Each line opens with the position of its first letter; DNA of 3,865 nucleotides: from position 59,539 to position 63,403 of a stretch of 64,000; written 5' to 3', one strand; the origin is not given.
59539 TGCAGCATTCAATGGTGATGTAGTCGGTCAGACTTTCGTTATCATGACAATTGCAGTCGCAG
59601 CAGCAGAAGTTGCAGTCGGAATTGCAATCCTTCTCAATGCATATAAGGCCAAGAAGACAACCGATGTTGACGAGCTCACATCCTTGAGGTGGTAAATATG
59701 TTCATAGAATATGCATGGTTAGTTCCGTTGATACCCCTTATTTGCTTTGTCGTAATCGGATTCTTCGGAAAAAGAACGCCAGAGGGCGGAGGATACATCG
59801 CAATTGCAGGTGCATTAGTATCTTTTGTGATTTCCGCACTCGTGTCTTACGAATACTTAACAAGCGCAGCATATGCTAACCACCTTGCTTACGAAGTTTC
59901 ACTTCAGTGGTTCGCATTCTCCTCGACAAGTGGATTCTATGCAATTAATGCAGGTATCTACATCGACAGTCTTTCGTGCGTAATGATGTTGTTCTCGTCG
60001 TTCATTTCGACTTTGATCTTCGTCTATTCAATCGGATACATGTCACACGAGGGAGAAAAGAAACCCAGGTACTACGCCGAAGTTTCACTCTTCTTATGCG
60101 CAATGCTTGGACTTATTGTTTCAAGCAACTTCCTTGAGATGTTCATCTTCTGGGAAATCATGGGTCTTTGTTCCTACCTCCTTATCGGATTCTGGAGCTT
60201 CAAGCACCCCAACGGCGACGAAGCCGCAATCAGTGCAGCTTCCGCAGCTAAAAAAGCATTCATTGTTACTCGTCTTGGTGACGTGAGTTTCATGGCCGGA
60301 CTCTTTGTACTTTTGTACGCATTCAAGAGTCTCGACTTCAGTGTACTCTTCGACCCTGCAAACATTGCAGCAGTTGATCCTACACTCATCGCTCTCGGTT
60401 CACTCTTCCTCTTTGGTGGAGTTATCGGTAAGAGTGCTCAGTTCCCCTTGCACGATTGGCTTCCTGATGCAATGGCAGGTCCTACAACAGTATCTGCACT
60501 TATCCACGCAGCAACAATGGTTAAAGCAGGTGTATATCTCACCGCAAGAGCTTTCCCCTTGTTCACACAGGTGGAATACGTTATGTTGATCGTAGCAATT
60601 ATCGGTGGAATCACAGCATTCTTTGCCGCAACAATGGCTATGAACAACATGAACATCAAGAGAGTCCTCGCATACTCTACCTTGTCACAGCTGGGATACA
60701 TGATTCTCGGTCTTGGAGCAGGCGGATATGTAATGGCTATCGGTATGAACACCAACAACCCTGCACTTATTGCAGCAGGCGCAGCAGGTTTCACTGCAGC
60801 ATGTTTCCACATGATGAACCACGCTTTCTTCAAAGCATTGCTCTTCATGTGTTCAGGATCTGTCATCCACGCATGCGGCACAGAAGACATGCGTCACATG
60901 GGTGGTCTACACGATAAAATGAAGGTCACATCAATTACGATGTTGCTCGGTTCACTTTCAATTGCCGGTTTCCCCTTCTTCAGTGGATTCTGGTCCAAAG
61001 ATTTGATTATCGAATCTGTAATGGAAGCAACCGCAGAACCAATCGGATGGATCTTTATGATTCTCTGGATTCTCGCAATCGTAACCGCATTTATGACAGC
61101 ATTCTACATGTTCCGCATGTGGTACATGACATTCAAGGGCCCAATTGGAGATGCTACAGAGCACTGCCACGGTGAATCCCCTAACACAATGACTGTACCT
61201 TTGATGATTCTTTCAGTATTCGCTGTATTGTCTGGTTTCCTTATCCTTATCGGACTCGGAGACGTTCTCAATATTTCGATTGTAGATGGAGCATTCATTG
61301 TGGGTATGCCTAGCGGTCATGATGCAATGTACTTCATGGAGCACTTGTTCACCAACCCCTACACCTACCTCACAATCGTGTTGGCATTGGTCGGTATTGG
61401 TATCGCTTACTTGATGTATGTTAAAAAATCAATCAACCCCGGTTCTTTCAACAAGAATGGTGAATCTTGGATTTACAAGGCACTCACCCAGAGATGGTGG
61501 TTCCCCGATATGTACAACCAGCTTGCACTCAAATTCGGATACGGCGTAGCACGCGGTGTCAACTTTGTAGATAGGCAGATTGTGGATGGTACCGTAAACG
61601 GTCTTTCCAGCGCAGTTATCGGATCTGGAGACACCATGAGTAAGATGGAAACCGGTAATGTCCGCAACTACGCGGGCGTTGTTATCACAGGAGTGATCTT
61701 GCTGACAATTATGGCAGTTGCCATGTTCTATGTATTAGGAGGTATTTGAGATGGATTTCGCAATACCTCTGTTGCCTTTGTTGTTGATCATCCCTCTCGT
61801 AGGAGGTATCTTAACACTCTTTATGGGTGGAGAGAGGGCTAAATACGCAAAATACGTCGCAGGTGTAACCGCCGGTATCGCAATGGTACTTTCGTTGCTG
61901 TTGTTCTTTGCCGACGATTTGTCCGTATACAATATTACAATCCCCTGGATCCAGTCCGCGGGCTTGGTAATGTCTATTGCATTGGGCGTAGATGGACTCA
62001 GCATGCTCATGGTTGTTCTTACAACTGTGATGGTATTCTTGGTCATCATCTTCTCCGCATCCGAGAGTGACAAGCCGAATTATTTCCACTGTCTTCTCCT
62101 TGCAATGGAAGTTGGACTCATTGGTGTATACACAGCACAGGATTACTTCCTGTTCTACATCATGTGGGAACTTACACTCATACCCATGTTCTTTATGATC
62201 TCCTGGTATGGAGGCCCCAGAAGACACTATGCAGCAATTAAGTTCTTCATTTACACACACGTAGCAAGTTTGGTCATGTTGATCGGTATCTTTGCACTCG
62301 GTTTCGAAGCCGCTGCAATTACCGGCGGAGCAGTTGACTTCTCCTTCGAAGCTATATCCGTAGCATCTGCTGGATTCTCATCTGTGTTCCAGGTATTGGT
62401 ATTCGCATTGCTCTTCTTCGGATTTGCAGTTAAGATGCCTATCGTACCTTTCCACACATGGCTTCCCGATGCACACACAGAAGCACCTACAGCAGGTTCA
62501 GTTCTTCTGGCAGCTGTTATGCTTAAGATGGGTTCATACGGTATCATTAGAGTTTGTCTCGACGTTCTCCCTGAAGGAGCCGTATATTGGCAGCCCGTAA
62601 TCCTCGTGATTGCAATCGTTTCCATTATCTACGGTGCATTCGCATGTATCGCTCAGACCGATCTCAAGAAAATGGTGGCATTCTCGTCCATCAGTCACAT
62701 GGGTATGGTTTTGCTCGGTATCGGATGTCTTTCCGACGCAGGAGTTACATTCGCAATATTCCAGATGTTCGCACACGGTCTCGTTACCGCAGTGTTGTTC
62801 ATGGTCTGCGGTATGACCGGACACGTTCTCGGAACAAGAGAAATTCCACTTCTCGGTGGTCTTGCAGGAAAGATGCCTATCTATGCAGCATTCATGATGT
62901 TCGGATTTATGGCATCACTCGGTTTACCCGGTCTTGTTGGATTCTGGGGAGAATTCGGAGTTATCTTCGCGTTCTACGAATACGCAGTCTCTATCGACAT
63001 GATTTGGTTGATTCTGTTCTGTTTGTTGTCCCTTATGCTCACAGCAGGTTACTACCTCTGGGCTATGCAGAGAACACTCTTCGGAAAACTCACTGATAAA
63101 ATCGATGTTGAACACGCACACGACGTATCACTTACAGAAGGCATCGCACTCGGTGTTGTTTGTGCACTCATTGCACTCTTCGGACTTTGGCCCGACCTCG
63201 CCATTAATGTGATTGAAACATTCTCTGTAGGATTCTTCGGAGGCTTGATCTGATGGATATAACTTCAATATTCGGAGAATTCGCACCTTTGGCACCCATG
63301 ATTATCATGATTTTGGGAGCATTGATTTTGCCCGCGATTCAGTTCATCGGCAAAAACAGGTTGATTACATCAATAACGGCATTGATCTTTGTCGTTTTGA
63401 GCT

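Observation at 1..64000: None of the 70 stop codons in the window is TAG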

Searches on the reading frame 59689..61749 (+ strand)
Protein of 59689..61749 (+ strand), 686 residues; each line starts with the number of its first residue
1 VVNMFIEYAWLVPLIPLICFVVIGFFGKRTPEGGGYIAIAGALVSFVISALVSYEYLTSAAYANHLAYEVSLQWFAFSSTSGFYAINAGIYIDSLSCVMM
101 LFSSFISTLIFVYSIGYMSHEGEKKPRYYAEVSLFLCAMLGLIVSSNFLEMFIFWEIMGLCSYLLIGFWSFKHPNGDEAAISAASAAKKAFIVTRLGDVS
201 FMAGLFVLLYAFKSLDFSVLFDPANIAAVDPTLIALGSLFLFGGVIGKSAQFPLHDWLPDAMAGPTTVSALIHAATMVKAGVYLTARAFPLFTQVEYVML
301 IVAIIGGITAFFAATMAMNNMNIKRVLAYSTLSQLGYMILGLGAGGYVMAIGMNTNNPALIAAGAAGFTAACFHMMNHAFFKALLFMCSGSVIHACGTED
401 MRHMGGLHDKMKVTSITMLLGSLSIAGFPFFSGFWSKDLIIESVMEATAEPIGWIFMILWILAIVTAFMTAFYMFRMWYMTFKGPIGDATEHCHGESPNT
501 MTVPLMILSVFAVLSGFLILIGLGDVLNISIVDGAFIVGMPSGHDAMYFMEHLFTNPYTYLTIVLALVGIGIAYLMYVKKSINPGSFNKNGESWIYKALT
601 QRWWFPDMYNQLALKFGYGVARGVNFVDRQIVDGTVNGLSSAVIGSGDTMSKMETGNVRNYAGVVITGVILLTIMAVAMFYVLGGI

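Call 8: find_encoding_contigs(protein=window:59689-61749:+, flank=10000, max_places=4)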
Protein window:59689-61749:+ (686 aa): no gene with exactly this product is on record in the collection.

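Call 14: search_protein_families(library=pfam, proteins=[window:59689-61749:+])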
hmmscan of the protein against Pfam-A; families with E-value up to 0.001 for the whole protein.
window:59689-61749:+ (686 aa): 4 families
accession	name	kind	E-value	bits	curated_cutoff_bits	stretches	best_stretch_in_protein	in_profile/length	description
PF00361.26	Proton_antipo_M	-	1.4e-66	225.1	21.5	2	145-348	1-196/294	NADH:quinone oxidoreductase/Mrp antiporter, TM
PF00662.26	Proton_antipo_N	-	1.7e-12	47.5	24.5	1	81-128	4-50/51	NADH-Ubiquinone oxidoreductase (complex I), chain 5 N-terminus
PF01010.25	Proton_antipo_C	-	0.00022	21.3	26.8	1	495-583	94-185/243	NADH-dehyrogenase subunit F, TMs, (complex I) C-terminus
PF01059.23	Oxidored_q5_N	-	0.00028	21.4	22.7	1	46-140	11-107/110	NADH-ubiquinone oxidoreductase chain 4, amino terminus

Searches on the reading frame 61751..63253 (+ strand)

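Call 14: search_protein_families(library=pfam, proteins=[window:61751-63253:+])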
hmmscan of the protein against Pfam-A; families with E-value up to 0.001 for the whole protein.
window:61751-63253:+ (500 aa): 2 families
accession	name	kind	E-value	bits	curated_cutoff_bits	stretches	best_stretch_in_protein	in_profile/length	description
PF00361.26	Proton_antipo_M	-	6.5e-72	242.7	21.5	1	129-428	1-291/294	NADH:quinone oxidoreductase/Mrp antiporter, TM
PF00662.26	Proton_antipo_N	-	0.00025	21.3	24.5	1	66-103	1-38/51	NADH-Ubiquinone oxidoreductase (complex I), chain 5 N-terminus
